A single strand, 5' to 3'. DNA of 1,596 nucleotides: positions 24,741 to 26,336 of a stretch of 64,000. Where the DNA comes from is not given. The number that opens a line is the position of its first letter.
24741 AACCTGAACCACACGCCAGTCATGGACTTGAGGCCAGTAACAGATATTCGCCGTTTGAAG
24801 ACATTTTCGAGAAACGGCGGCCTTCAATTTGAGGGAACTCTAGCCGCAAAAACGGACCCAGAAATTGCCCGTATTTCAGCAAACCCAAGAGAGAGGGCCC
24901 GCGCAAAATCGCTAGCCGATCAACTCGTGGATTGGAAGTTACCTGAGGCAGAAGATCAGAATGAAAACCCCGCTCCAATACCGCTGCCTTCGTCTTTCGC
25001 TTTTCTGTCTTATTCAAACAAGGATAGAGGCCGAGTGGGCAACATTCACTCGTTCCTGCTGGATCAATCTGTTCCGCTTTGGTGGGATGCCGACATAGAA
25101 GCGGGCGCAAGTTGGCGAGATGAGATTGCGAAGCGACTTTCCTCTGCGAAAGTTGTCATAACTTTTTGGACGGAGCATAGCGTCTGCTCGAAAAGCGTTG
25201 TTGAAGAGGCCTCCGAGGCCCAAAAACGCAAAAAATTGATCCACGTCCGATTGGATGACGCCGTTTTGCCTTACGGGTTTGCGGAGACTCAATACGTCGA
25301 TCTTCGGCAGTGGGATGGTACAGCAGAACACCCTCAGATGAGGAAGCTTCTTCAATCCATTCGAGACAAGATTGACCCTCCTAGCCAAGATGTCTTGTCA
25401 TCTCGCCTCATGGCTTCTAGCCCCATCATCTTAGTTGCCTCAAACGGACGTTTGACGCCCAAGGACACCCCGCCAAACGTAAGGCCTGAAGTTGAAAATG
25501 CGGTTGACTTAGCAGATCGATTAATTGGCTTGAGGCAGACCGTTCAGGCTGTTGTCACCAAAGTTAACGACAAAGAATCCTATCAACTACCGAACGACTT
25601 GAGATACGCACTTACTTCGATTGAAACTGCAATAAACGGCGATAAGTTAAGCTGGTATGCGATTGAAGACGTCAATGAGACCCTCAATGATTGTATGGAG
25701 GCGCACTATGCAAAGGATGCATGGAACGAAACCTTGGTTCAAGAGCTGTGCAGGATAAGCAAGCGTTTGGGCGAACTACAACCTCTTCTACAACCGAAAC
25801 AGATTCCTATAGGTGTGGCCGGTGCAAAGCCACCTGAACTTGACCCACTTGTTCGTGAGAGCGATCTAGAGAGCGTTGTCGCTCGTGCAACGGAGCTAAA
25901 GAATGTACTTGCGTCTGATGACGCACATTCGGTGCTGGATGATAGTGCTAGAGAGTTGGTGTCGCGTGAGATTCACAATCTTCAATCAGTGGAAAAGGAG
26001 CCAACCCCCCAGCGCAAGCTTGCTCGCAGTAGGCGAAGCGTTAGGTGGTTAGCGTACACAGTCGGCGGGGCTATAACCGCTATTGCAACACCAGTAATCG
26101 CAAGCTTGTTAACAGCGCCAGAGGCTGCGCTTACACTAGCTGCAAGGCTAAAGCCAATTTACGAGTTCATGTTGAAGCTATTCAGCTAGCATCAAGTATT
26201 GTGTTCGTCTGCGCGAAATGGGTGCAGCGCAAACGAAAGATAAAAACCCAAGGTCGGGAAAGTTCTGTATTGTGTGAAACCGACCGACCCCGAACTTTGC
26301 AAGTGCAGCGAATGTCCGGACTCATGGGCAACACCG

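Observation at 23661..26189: Tail-anchored LRR-TIR protein: a candidate single-gene sensor-effector with Toll-like-receptor/plant-TNL-like logic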

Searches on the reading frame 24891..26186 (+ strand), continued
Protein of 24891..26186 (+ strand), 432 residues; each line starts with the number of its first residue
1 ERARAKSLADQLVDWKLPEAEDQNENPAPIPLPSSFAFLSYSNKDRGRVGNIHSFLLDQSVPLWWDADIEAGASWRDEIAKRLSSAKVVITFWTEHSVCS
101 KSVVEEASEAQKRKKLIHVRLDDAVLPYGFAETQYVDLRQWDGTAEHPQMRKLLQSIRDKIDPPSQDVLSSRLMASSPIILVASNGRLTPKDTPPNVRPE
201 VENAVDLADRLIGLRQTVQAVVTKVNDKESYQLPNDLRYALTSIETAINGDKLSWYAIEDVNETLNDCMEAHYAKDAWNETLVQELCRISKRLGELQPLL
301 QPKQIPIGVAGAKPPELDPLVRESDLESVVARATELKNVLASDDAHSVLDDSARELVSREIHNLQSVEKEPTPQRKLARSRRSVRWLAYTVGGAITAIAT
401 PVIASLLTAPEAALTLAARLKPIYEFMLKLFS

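Call 28: fold_search(model_id=the predicted structure, library=pdb)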
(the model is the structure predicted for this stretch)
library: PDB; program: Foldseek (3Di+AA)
matches with E <= 10: 766; with E <= 0.001: 6
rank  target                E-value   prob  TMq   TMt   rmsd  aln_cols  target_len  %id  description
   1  4w8g                  4.7e-04  1.00  0.26  0.83   2.5       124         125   15  Crystal structure of the TIR domain of the Toll-related Receptor TRR-2 from the lower metazoan Hydra magnipapillata (cry (released 2015-09-09)
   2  8oz6_A                6.0e-04  1.00  0.27  0.28   3.2       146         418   13  cryoEM structure of SPARTA complex ligand-free (released 2023-08-16)
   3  8spo_I                6.4e-04  1.00  0.26  0.30  15.2       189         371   13  Tetramerized activation of MapSPARTA bound with NAD+ (released 2023-08-23)
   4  8i87_C                7.0e-04  1.00  0.26  0.27  18.3       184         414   14  Cryo-EM structure of TIR-APAZ/Ago-gRNA-DNA complex (released 2023-07-19)
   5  8qlo_A                7.8e-04  1.00  0.26  0.26  18.2       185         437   16  CryoEM structure of the apo SPARTA (BabAgo/TIR-APAZ) complex (released 2024-01-31)
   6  8qlp_M                8.2e-04  1.00  0.26  0.27  10.6       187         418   18  CryoEM structure of the RNA/DNA bound SPARTA (BabAgo/TIR-APAZ) tetrameric complex (released 2024-01-31)
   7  4w8h_A                1.4e-03  1.00  0.25  0.79   2.6       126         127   16  Crystal structure of the TIR domain of the Toll-related Receptor TRR-2 from the lower metazoan Hydra magnipapillata (c (released 2015-09-09)
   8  8qlp_E                1.4e-03  1.00  0.26  0.27   9.6       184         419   18  CryoEM structure of the RNA/DNA bound SPARTA (BabAgo/TIR-APAZ) tetrameric complex (released 2024-01-31)
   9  7uxu_A                1.6e-03  1.00  0.25  0.72   3.0       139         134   14  CryoEM structure of the TIR domain from AbTir in complex with 3AD (released 2022-09-07)
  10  8wp2_B                1.7e-03  1.00  0.26  0.27   6.7       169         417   15  MapSPARTA tetramer bound with guide-target (released 2024-12-11)
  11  8ifl_A                1.9e-03  1.00  0.26  0.26  10.6       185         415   14  Cryo-EM structure of tetrameric SPARTA gRNA-ssDNA target complex in state 1 (released 2024-01-17)
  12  8isy_B                2.0e-03  1.00  0.27  0.26  18.3       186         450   13  Cryo-EM structure of free-state Crt-SPARTA (released 2023-10-18)
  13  8i87_A                2.5e-03  1.00  0.26  0.27  25.2       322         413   12  Cryo-EM structure of TIR-APAZ/Ago-gRNA-DNA complex (released 2023-07-19)
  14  4lzp_D                3.3e-03  1.00  0.23  0.65   4.2       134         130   14  Structure of the TIR domain of the immunosuppressor BtpA from Brucella (released 2013-11-06)
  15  7ylf                  3.7e-03  1.00  0.23  0.60   5.0       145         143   19  Crystal structure of the chicken Toll-like receptor 15 TIR domain (2-mercaptoethanol adduct) (released 2023-05-31)
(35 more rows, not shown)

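Call 29: find_encoding_contigs(protein=P0131, flank=8000, max_places=2)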
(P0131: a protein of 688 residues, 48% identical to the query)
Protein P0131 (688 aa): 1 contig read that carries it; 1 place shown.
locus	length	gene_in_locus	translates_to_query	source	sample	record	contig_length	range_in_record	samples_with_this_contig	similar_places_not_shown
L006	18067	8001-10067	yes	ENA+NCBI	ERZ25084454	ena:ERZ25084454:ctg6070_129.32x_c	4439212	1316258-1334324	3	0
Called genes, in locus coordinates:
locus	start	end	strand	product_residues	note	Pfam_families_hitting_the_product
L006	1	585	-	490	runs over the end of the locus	PF00479:G6PD_N, PF02781:G6PD_C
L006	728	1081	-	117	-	PF09966:DUF2200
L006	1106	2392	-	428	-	PF07992:Pyr_redox_2 (faint), PF00070:Pyr_redox (faint), PF01266:DAO, PF03486:HI0933_like (faint)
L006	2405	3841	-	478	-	PF00120:Gln-synt_C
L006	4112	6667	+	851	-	PF00672:HAMP, PF00015:MCPsignal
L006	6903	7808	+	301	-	PF00892:EamA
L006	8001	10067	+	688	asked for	PF13676:TIR_2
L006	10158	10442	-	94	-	PF01541:GIY-YIG, PF10544:T5orf172 (weak)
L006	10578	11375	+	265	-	-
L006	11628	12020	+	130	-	PF04828:GFA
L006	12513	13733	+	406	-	PF07690:MFS_1, PF00083:Sugar_tr, PF07690:MFS_1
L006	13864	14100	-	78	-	-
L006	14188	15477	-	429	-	PF00463:ICL, PF13714:PEP_mutase, PF00463:ICL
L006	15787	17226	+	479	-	PF01381:HTH_3, PF12844:HTH_19 (weak), PF13560:HTH_31, PF06114:Peptidase_M78, PF09856:ScfRs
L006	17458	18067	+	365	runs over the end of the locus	PF01547:SBP_bac_1, PF13416:SBP_bac_8, PF13343:SBP_bac_6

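Call 36: find_encoding_contigs(protein=P0141, flank=8000, max_places=2)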
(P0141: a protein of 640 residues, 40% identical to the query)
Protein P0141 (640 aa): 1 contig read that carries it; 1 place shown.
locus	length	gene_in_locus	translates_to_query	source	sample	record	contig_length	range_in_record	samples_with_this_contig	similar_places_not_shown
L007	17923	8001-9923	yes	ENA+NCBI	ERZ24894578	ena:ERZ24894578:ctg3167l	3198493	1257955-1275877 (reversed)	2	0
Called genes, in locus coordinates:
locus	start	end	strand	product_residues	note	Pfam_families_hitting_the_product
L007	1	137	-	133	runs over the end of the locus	-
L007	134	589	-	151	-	PF06252:GemA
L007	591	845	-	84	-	-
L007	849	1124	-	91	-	-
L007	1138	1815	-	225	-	PF11363:DUF3164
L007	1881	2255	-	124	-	-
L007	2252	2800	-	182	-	-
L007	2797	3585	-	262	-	PF13401:AAA_22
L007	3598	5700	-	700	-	PF02316:HTH_Tnp_Mu_1, PF09039:HTH_Tnp_Mu_2, PF02914:DDE_2, PF09299:Mu-transpos_C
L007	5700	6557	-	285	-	PF02195:ParB_N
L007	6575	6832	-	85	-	-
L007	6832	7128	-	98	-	-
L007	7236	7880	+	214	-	PF13560:HTH_31 (weak), PF01381:HTH_3, PF00717:Peptidase_S24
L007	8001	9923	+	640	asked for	PF02861:Clp_N, PF13676:TIR_2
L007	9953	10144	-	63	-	-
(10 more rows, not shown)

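Call 40: find_encoding_contigs(protein=P0147, flank=8000, max_places=2)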
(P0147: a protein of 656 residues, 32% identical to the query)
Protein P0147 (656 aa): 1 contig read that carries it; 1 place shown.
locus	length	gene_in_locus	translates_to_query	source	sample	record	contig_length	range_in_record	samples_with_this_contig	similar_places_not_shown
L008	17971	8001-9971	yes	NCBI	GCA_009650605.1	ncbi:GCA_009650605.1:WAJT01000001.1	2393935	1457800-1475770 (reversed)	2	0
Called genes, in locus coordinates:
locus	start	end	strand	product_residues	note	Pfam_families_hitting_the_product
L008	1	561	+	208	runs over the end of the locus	PF09343:DUF2460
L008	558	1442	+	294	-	PF09931:Phage_phiJL001_Gp84_N, PF09356:Phage_BR0599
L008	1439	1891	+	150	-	-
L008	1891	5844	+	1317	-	PF13547:GTA_TIM, PF13550:Phage-tail_3, PF23666:Rcc01698_C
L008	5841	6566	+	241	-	PF10983:DUF2793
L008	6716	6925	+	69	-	PF10122:Zn_ribbon_Com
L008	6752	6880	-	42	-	-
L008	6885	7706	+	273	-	PF02086:MethyltransfD12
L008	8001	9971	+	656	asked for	PF25296:Decapeptide (faint), PF00805:Pentapeptide, PF13576:Pentapeptide_3 (faint), PF13599:Pentapeptide_4 (weak), PF00805:Pentapeptide, PF13599:Pentapeptide_4, PF00805:Pentapeptide, PF13676:TIR_2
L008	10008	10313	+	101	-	-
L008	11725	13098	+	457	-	PF02541:Ppx-GppA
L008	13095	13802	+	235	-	PF01728:FtsJ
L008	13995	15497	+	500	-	PF00478:IMPDH, PF00571:CBS, PF03060:NMO, PF01070:FMN_dh (weak)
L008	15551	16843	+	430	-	PF22458:RsmF-B_ferredox, PF01209:Ubie_methyltran (weak), PF01189:Methyltr_RsmB-F, PF13847:Methyltransf_31, PF13649:Methyltransf_25 (weak)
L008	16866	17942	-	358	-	PF00515:TPR_1 (faint), PF07719:TPR_2 (faint), PF13181:TPR_8 (faint), PF13371:TPR_9 (faint), PF13424:TPR_12 (faint), PF13432:TPR_16 (weak), PF12895:ANAPC3 (weak), PF14559:TPR_19, +9 more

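Call 41: find_encoding_contigs(protein=P0125, flank=8000, max_places=2)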
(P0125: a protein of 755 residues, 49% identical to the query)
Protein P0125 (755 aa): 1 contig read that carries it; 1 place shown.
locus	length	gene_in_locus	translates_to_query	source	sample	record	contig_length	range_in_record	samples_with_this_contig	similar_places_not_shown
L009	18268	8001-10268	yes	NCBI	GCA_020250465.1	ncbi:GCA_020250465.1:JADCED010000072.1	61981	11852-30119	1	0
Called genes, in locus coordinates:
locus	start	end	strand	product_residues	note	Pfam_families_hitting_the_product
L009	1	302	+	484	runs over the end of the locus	PF02120:Flg_hook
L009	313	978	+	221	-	PF03963:FlgD, PF13860:FlgD_ig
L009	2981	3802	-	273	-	PF18348:SH3_16, PF00877:NLPC_P60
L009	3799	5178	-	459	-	PF21337:Peptidase_M17_N_1, PF00883:Peptidase_M17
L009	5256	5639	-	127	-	-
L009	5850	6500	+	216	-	PF00484:Pro_CA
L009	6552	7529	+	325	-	PF05982:Sbt_1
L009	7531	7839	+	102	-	PF00543:P-II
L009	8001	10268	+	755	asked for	PF14580:LRR_9 (faint), PF23598:LRR_14 (faint), PF12799:LRR_4 (weak), PF13855:LRR_8 (faint), PF23952:LRR_EndoS (faint), PF12799:LRR_4, PF13676:TIR_2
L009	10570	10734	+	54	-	-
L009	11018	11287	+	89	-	-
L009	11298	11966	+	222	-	PF07509:DUF1523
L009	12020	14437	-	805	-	PF01588:tRNA_bind, PF03483:B3_4, PF03484:B5, PF17759:tRNA_synthFbeta, PF03147:FDX-ACB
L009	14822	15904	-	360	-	PF02912:Phe_tRNA-synt_N, PF01409:tRNA-synt_2d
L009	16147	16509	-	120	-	PF00453:Ribosomal_L20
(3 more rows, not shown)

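Call 52: search_protein_families(library=pfam, proteins=[P0131, P0146], max_evalue=10)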
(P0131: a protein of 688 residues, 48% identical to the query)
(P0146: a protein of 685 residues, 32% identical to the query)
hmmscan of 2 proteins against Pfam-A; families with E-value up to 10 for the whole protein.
P0131 (688 aa): 4 families
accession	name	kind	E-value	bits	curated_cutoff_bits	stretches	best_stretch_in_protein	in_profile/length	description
PF13676.11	TIR_2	-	2.2e-20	73.8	28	1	294-409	1-120/122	TIR domain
PF08937.16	ThsB_TIR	-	0.036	14.9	21.2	1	329-372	45-89/100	Thoeris protein ThsB, TIR-like domain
PF00155.27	Aminotran_1_2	-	0.061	12.9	19.7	1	351-413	263-325/361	Aminotransferase class I and II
PF07197.17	DUF1409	-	0.064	13.5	29.2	1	468-501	6-36/48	Protein of unknown function (DUF1409)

P0146 (685 aa): 1 family
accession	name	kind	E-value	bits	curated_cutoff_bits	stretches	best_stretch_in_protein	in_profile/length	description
PF13676.11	TIR_2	-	1e-16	62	28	1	288-405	1-122/122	TIR domain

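Call 72: find_related_loci(query=window:24993-26186:+, collection=genome_contigs, flank=6000)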
Query window:24993-26186:+ (398 aa) in genome_contigs; peptide patterns used: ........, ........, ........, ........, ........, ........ (x = any residue, [..] = any of these).
36 stretches matched a pattern, but none encodes a relative of the query by tblastn (E <= 1e-3).

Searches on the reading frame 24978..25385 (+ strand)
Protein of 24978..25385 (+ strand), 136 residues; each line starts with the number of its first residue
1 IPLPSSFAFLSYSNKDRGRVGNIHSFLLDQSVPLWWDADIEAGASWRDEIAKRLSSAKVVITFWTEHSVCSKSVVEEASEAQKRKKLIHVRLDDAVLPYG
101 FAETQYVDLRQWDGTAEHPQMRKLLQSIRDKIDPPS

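Call 20: search_solved_structures(query=A2, max_evalue=10, show_alignments=5)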
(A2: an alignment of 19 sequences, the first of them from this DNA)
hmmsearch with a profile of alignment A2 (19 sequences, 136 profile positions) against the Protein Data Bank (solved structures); distinct sequences matched with E-value up to 10: 14.
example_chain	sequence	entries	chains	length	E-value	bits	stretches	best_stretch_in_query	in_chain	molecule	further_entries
7uxr_A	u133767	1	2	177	3.5e-05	27.1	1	8-66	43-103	TIR domain protein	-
7uwg_A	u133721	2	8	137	0.0001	25.5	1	8-66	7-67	Molecular chaperone Tir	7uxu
8g83_A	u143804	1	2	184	0.0002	24.6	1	8-65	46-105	NAD(+) hydrolase AbTIR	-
3h16_A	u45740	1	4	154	0.00036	23.8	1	7-65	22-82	TIR protein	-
9mud_K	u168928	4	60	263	0.0013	22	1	8-85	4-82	Cat1 (CRISPR associated TIR 1) pentagonal filament | Cat1 (CRISPR associated TIR 1) pentagonal filament assembly | Cat1 (CRISPR-associated TIR 1)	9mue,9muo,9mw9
4lzp_B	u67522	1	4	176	0.0043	20.3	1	6-67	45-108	Putative uncharacterized protein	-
4c7m_A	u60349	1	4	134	0.005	20.1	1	8-67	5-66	Toll/interleukin-1 receptor domain-containing protein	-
4lqc_A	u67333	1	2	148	0.059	16.6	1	6-67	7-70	TcpB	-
2l82_A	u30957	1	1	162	0.22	14.7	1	8-80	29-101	DESIGNED PROTEIN OR32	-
4c6r_A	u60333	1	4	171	0.84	12.9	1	6-77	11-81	DISEASE RESISTANCE PROTEIN RPS4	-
4c6t_B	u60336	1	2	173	0.87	12.8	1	6-77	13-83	DISEASE RESISTANCE PROTEIN RPS4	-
7xoz_B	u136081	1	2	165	0.88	12.8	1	8-88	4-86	ADP-ribosyl cyclase/cyclic ADP-ribose hydrolase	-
9m0n_A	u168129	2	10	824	1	12.6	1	8-83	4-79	Tetratricopeptide repeat protein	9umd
7xoz_A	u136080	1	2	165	1.1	12.6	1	15-88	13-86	ADP-ribosyl cyclase/cyclic ADP-ribose hydrolase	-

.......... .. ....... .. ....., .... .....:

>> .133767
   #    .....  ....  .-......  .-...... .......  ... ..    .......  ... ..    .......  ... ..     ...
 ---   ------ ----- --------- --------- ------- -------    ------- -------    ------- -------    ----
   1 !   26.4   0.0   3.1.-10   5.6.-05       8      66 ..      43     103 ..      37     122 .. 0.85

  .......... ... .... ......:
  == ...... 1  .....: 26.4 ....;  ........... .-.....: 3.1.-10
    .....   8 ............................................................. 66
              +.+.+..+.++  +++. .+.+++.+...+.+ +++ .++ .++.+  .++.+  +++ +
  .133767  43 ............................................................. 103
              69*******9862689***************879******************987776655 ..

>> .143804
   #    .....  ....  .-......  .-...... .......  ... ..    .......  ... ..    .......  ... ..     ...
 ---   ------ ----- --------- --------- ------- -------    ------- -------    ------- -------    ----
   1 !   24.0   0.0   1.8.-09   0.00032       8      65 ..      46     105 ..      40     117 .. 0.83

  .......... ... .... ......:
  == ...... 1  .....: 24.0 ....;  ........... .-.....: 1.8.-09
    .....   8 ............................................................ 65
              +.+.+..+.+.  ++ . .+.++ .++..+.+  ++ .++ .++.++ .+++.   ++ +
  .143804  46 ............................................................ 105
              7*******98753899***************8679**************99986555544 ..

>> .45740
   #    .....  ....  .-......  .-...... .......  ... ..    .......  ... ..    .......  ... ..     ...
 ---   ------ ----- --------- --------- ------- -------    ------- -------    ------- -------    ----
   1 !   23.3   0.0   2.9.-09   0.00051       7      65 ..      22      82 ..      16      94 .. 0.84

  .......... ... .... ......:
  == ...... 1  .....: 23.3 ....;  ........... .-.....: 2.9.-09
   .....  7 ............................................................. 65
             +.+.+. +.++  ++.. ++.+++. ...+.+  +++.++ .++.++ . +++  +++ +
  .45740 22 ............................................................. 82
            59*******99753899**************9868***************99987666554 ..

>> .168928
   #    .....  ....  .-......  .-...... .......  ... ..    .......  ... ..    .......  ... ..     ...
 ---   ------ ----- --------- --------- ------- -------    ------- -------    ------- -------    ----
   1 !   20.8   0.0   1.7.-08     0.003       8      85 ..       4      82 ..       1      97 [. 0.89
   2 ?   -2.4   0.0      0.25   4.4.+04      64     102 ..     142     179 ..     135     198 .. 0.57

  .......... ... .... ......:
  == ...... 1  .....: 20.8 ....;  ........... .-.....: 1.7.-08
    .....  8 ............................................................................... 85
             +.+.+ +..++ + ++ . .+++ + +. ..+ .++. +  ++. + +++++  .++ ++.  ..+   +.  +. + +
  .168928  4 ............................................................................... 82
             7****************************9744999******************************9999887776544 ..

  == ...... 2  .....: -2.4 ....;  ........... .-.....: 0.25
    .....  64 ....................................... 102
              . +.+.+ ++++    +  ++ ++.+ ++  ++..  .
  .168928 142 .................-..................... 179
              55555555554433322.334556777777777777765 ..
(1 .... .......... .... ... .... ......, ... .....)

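Call 73: find_related_loci(query=A2, collection=genome_contigs, flank=6000)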
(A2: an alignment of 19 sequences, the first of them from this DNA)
Query A2 (136 aa) in genome_contigs; peptide patterns used: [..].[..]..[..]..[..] (x = any residue, [..] = any of these).
24 stretches matched a pattern; 12 encode a relative of the query (tblastn E <= 1e-3); 12 distinct loci.
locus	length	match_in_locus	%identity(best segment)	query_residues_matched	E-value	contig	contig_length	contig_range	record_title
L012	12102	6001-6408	68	1-136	5e-61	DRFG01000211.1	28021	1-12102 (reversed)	MAG TPA_asm: Roseobacter sp. isolate HyVt-317 HyVt-317_k145_32504, whole genome shotgun sequence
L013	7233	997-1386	68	7-136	1e-59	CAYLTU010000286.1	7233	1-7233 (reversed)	MAG TPA_asm: uncultured Rhodospirillaceae bacterium isolate SRP308112_co1_145 genome assembly, contig: NODE_20327_length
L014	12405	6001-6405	61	2-136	8e-55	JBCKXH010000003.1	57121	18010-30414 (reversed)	Paracoccaceae bacterium isolate SLM_MC1B_810-B22 Node_3_length_57121_cov_39.842280, whole genome shotgun sequence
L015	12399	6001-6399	60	3-135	3e-56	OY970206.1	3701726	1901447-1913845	MAG: uncultured Alphaproteobacteria bacterium isolate MFD04651.bin.1.17 genome assembly, chromosome: 1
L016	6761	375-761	64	7-135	3e-55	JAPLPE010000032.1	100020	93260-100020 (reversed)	MAG: Rhodobacterales bacterium isolate LacPavin_0818_WC50_MAG_63_18 LacPavin_0818_WC50_scaffold_1158376, whole genome sh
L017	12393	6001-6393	59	7-136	1e-51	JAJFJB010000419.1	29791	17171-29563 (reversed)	MAG: Alphaproteobacteria bacterium isolate OFTM273 OFTM273_418, whole genome shotgun sequence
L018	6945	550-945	58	4-135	2e-51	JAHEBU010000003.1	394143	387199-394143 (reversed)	MAG: Marivivens sp. isolate Ww150 NODE_5_length_394143_cov_9.255491, whole genome shotgun sequence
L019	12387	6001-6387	57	7-135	2e-49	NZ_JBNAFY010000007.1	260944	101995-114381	Amaricoccus macauensis strain S229 Scaffold7, whole genome shotgun sequence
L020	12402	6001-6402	55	2-136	2e-47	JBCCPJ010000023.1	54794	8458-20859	MAG: Pseudomonadota bacterium isolate P01_D01_bin.125 k141_1312168_length_54794_cov_33.0000, whole genome shotgun sequen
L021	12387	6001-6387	54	7-135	5e-47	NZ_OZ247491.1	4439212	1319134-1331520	MAG: Hoeflea sp. isolate 7db74541-cf78-4fb0-a912-ec26e8395d3e chromosome 1, complete sequence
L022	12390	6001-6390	54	7-136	5e-46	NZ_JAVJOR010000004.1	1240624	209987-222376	MAG: Hoeflea sp. isolate A1-SPW-27 k141_35534, whole genome shotgun sequence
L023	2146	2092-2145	83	88-105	5e-6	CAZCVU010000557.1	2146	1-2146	MAG TPA_asm: uncultured Flavobacteriales bacterium isolate SRP260945_co1_144 genome assembly, contig: NODE_126241_length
